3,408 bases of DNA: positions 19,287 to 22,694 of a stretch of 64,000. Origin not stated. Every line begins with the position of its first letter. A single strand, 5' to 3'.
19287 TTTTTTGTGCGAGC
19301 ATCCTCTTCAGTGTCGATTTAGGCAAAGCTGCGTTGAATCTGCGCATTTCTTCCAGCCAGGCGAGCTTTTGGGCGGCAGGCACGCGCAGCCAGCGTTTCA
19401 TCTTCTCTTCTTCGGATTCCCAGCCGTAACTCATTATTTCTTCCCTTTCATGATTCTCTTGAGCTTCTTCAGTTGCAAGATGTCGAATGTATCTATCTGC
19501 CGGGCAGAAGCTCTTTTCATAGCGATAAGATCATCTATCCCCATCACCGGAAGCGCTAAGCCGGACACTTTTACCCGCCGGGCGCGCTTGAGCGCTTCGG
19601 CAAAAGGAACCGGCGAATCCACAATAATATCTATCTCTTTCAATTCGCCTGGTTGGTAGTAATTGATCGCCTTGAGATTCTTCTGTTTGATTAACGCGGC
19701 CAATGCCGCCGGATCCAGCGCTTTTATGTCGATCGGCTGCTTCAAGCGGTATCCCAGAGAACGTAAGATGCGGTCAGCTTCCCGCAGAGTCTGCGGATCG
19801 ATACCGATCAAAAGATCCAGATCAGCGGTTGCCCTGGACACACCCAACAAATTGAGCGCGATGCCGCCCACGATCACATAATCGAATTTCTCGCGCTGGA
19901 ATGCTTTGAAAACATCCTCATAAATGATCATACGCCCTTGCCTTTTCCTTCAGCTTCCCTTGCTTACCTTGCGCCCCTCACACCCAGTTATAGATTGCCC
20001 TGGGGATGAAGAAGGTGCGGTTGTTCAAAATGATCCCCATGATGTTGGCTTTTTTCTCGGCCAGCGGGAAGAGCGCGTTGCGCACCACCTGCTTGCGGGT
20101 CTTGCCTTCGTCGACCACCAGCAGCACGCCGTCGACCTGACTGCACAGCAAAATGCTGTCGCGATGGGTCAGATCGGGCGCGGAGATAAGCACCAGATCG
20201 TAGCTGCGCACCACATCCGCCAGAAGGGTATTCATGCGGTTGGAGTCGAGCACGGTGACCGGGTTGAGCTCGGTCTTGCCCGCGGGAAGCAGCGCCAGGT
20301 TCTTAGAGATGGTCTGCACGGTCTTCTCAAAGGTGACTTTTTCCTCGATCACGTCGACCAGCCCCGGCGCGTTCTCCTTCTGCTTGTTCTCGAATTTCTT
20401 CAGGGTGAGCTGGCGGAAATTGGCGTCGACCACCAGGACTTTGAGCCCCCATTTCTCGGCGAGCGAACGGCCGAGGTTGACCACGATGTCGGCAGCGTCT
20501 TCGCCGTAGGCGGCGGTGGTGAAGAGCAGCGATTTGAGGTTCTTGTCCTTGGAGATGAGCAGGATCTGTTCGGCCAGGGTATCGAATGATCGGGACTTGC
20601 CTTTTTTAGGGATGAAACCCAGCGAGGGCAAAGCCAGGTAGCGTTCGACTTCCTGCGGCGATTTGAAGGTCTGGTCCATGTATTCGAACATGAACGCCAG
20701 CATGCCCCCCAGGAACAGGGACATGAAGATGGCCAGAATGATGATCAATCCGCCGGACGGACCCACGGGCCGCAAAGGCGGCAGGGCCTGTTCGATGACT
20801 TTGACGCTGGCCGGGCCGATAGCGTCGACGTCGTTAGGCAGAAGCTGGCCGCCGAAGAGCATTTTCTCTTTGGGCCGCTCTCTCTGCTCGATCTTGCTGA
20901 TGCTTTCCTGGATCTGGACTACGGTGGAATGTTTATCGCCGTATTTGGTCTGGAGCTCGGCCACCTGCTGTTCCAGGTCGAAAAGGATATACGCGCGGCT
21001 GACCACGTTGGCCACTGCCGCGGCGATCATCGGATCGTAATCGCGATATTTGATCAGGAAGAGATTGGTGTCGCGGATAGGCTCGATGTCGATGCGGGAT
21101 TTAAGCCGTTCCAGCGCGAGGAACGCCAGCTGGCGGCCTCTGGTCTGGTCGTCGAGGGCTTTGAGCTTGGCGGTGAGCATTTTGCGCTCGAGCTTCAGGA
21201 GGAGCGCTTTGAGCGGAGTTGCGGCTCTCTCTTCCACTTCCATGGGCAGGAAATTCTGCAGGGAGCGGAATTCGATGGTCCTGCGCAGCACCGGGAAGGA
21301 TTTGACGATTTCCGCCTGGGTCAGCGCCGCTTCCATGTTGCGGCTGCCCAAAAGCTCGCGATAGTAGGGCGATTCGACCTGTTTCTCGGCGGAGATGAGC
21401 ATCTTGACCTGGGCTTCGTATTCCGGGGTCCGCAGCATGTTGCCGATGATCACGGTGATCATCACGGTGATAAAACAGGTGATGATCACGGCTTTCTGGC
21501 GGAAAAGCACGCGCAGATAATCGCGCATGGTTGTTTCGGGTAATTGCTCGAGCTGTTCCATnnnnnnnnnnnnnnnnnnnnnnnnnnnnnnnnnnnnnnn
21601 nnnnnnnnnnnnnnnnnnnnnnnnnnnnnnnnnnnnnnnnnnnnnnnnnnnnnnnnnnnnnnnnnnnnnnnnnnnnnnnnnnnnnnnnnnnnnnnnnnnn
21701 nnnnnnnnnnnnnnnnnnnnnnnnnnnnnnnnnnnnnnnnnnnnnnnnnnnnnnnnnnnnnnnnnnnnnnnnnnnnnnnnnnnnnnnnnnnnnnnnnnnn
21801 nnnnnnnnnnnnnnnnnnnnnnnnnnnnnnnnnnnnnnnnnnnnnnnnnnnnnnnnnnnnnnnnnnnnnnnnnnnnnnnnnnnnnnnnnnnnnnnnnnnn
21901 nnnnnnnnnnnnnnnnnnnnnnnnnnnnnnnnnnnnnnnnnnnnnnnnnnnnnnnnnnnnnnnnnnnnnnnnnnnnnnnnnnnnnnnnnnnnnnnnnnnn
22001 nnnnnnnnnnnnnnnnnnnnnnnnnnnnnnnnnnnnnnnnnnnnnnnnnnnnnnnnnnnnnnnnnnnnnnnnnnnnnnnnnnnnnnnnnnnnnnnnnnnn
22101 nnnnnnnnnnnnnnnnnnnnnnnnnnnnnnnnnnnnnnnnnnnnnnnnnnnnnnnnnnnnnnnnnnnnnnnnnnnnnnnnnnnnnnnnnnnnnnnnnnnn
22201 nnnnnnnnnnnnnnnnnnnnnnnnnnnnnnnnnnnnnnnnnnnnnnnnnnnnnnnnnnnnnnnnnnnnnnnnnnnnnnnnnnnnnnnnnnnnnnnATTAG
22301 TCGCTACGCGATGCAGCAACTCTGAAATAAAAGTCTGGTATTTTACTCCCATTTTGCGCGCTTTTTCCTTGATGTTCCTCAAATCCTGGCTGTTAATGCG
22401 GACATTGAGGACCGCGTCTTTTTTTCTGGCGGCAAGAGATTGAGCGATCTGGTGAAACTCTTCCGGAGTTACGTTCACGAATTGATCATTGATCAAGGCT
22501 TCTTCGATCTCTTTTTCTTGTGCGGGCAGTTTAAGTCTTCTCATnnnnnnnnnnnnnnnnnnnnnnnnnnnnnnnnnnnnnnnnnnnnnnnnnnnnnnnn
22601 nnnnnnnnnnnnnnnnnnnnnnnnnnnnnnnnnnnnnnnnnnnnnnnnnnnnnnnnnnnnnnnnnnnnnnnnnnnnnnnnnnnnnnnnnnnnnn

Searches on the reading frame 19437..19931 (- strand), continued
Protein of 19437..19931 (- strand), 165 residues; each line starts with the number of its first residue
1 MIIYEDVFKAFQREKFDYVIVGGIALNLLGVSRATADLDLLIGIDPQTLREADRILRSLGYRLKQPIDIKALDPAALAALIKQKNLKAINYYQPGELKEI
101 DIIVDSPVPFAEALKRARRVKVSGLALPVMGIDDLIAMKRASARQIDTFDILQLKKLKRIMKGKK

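Call 39: fold_search(model_id=the predicted structure, library=pdb)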
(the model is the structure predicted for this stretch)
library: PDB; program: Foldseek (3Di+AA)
matches with E <= 10: 610; with E <= 0.001: 15
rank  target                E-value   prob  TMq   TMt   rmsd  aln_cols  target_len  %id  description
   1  8an5_B                2.4e-07  1.00  0.71  0.64   3.2       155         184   21  MenAT1 toxin-antitoxin complex (rv0078a-rv0078b) from Mycobacterium tuberculosis H37Rv (released 2023-08-02)
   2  8an5_A                3.7e-07  1.00  0.70  0.60   3.6       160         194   21  MenAT1 toxin-antitoxin complex (rv0078a-rv0078b) from Mycobacterium tuberculosis H37Rv (released 2023-08-02)
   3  8an4_A                9.5e-07  1.00  0.70  0.60   3.6       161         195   21  MenT1 toxin (rv0078a) from Mycobacterium tuberculosis H37Rv (released 2023-08-02)
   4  8an4_B                1.8e-06  1.00  0.62  0.55   6.8       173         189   20  MenT1 toxin (rv0078a) from Mycobacterium tuberculosis H37Rv (released 2023-08-02)
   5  2fcl                  3.8e-06  1.00  0.57  0.60   4.7       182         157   15  Crystal structure of a putative nucleotidyltransferase (tm1012) from Thermotoga maritima at 1.35 A resolution (released 2006-03-14)
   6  2ewr                  4.3e-06  1.00  0.58  0.60   4.5       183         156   15  Crystal structure of a putative nucleotidyltransferase (tm1012) from Thermotoga maritima at 1.60 A resolution (released 2005-12-06)
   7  4fo1_A                8.0e-06  1.00  0.58  0.61   4.9       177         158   15  Crystal structure of lincosamide antibiotic adenylyltransferase LnuA, apo (released 2012-07-04)
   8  5cfs                  2.4e-05  1.00  0.55  0.52   7.8       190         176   14  Crystal Structure of ANT(2")-Ia in complex with AMPCPP and tobramycin (released 2016-03-16)
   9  5cfu                  3.6e-05  1.00  0.59  0.57   4.1       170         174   15  Crystal Structure of ANT(2")-Ia in complex with adenylyl-2"-tobramycin (released 2016-07-20)
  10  8rr5                  3.6e-05  1.00  0.57  0.54   7.3       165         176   19  MenT1 toxin (rv0078a) from Mycobacterium tuberculosis H37Rv, phosphorylated at T39 (released 2024-09-11)
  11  4hx0                  7.1e-05  1.00  0.56  0.58   9.4       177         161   15  Crystal structure of a putative nucleotidyltransferase (TM1012) from Thermotoga maritima at 1.87 A resolution (released 2013-09-11)
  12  4wqk                  8.0e-05  1.00  0.55  0.52   7.8       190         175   14  Crystal structure of aminoglycoside nucleotidylyltransferase ANT(2")-Ia, apo form (released 2014-11-12)
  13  5kqj_MODEL_1_A        1.5e-04  1.00  0.59  0.53   4.4       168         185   16  Solution Structure of Antibiotic-Resistance Factor ANT(2'')-Ia Reveals Substrate-Regulated Conformation Dynami (released 2017-07-12)
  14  4xje                  1.9e-04  1.00  0.57  0.55   7.3       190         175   14  CRYSTAL STRUCTURE OF ANT(2") IN COMPLEX WITH AMP AND TOBRAMYCIN (released 2016-01-20)
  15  4x4w_A                8.6e-04  0.99  0.33  0.16  11.0       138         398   17  Crystal structure of the full-length human mitochondrial CCA-adding enzyme (released 2015-02-11)
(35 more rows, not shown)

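Call 46: search_dna_similar(query=window:19437-19931:-, collection=plasmids, mode=protein, max_evalue=0.001, max_rows=15)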
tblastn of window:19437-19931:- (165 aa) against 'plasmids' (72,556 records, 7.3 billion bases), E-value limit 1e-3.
Records with a match: 1; places in all: 1; records where one place covers at least 80% of the query: 1.
Best place of each record, by identity: <60% 1.
By first word of the organism name: Nostoc 1.
By predicted mobility (MOB-suite, as given by PLSDB): non-mobilizable 1.
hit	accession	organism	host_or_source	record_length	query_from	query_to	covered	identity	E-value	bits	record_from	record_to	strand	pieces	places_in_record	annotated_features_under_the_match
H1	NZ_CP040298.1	Nostoc sp. TCL26-01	Leiosporoceros dussii,pure culture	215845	6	139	81%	26.3%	1e-3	45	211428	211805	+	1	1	hypothetical protein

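Call 47: search_dna_similar(query=window:19437-19931:-, collection=phages, mode=protein, max_evalue=0.001, max_rows=15)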
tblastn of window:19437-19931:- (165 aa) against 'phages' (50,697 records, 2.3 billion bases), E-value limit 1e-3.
No match.

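Call 48: find_related_loci(query=A1, collection=viral_contigs, flank=3000)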
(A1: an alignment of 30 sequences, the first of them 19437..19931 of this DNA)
Query A1 (165 aa) in viral_contigs; peptide patterns used: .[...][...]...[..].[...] (x = any residue, [..] = any of these).
18 stretches matched a pattern, but none encodes a relative of the query by tblastn (E <= 1e-3).

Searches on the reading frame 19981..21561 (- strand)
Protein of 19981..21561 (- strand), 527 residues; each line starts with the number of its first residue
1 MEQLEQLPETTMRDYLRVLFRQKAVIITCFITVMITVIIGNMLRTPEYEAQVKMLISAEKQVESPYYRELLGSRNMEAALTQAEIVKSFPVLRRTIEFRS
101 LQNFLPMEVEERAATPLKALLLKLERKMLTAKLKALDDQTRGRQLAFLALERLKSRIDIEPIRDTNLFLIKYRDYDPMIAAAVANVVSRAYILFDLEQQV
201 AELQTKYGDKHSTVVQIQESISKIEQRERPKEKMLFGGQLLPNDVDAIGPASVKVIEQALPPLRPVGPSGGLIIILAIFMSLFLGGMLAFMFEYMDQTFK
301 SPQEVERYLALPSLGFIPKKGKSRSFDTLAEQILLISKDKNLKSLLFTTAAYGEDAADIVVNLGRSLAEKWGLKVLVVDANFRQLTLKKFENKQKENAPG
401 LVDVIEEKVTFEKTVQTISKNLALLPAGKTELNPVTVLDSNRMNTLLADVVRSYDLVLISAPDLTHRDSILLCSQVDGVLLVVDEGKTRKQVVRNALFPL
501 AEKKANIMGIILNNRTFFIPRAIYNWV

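Call 3: search_protein_families(library=pfam, proteins=[window:19981-21561:-], max_evalue=1)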
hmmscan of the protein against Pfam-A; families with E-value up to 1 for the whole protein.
window:19981-21561:- (527 aa): 6 families
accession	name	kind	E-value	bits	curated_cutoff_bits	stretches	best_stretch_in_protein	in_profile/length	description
PF13614.12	AAA_31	-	1.3e-05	25.7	27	1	360-466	19-131/177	AAA domain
PF13807.11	GNVR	-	4.1e-05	23.8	27.7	1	247-291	35-79/82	G-rich domain on putative tyrosine kinase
PF02706.20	Wzz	-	9.2e-05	23.1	25.5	1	11-96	4-88/91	Chain length determinant protein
PF01656.29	CbiA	-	0.0064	16.9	25.4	1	359-455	15-70/125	CobQ/CobB/MinD/ParA nucleotide binding domain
PF18812.6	PBECR3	-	0.19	12.1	30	1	448-505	56-113/115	phage-Barnase-EndoU-ColicinE5/D-RelE like nuclease3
PF12911.12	OppC_N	-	0.36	11.2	23.9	0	271-294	19-41/53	N-terminal TM domain of oligopeptide transport permease C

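Call 4: search_protein_families(library=ncbifam, proteins=[window:19981-21561:-], max_evalue=1)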
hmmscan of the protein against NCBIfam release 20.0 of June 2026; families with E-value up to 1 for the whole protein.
window:19981-21561:- (527 aa): 13 families
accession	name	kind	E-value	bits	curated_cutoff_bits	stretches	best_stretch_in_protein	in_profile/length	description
TIGR01007.1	eps_fam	subfamily_domain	1.4e-26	93.3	108.05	1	326-514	3-189/204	polysaccharide biosynthesis tyrosine autokinase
TIGR01005.1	eps_transp_fam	subfamily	2.5e-25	88.8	411.7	3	359-514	563-717/754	exopolysaccharide transport protein family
TIGR03018.1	pepcterm_TyrKin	hypoth_equivalog_domain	1.1e-23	83.7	230.65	1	326-513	15-207/207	XrtA-associated tyrosine autokinase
TIGR03017.1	EpsF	equivalog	3.5e-18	65.5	422.75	2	16-204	7-170/444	chain length determinant protein EpsF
TIGR03007.1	pepcterm_ChnLen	equivalog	5.5e-16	57.9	278.85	3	252-320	395-463/498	XrtA system polysaccharide chain length determinant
NF008568.0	PRK11519.1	equivalog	3.9e-14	51.8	1068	2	357-514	541-697/720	tyrosine-protein kinase Wzc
NF007350.0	PRK09841.1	equivalog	4.3e-13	48.3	1248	1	368-514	556-702/726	tyrosine-protein kinase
TIGR03029.1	EpsG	equivalog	5.1e-13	48.8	313.8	1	318-513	79-273/274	chain length determinant protein tyrosine kinase EpsG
TIGR01006.1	polys_exp_MPA1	subfamily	3.6e-12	46.2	296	2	252-320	156-224/226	CspC family polysaccharide chain length determinant protein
TIGR01969.1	minD_arch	subfamily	2.9e-08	33.2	201.75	1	358-514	16-169/251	cell division ATPase MinD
TIGR01968.1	minD_bact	equivalog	1.2e-05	24.8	212.9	1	358-479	17-137/261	septum site-determining protein MinD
NF041546.1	ParA_partition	equivalog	0.0034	16.9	180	0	359-421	16-76/203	ParA family partition ATPase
NF045622.1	Npun_F5560_fam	hypoth_equivalog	0.029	14.5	125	1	193-235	56-98/156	Npun_F5560 family protein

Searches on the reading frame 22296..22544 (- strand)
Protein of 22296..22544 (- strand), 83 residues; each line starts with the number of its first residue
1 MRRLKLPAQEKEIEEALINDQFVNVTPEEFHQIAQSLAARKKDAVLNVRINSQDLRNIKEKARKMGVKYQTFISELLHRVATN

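Call 74: search_protein_families(library=pfam, proteins=[window:22296-22544:-], max_evalue=0.01)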
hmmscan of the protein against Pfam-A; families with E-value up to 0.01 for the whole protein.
window:22296-22544:- (83 aa): 4 families
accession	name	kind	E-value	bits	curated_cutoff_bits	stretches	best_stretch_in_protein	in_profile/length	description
PF12441.14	CopG_antitoxin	-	1e-05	26.6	28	1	39-78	38-77/79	CopG antitoxin of type II toxin-antitoxin system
PF21983.2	NikA-like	-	5.2e-05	23.7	27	1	40-75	1-36/72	Mobilization protein NikA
PF12687.12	DUF3801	-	0.0023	18.4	24.1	1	37-70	29-61/131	Protein of unknown function (DUF3801)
PF13407.12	Peripla_BP_4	-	0.0044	17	35.1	1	10-75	24-89/258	Periplasmic binding protein domain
